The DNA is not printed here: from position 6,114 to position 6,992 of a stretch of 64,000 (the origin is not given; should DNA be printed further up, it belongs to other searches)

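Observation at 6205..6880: RAYT (IS200-like Y1 transposase) gene precisely bracketed by two REP hairpins of the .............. family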

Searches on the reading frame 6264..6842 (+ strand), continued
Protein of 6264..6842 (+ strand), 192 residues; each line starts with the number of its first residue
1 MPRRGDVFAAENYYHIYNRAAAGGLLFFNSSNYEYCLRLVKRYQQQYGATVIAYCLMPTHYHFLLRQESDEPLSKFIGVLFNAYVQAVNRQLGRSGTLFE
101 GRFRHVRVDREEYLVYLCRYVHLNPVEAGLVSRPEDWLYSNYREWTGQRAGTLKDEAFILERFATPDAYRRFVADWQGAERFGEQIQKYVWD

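Call 83: find_homologous_proteins(query=L066:1008-1583:+, max_evalue=1e-40)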
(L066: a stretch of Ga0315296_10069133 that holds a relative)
Query L066:1008-1583:+ (192 aa): 3569 proteins with E <= 1e-40 among 5994 candidates; the best 120 are listed.
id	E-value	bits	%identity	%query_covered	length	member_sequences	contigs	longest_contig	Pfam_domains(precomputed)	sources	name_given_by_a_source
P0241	1.7e-126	438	97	100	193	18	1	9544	PF01797.22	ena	-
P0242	5.5e-124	430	96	100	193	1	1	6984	PF01797.22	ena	-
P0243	1.1e-123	429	96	100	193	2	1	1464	PF01797.22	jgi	-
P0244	4.2e-123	427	95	100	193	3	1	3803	PF01797.22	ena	-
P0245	1.7e-122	425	95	100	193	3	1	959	PF01797.22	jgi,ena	-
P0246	3.1e-122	424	95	100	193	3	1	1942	PF01797.22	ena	-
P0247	6.0e-104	364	81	100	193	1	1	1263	PF01797.22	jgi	jgi:putative transposase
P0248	7.2e-104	364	81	100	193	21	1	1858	PF01797.22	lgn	-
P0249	3.3e-103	362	81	100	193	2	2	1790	PF01797.22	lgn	-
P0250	3.8e-103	362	81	100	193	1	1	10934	PF01797.22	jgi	jgi:putative transposase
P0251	1.4e-102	360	81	100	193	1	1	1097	PF01797.22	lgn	-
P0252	6.6e-102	357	80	100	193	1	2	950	PF01797.22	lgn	-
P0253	5.0e-99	348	77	100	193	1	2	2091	PF01797.22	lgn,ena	-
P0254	1.3e-98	347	77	100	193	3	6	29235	PF01797.22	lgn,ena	-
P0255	1.2e-97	344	78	100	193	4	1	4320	PF01797.22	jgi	jgi:putative transposase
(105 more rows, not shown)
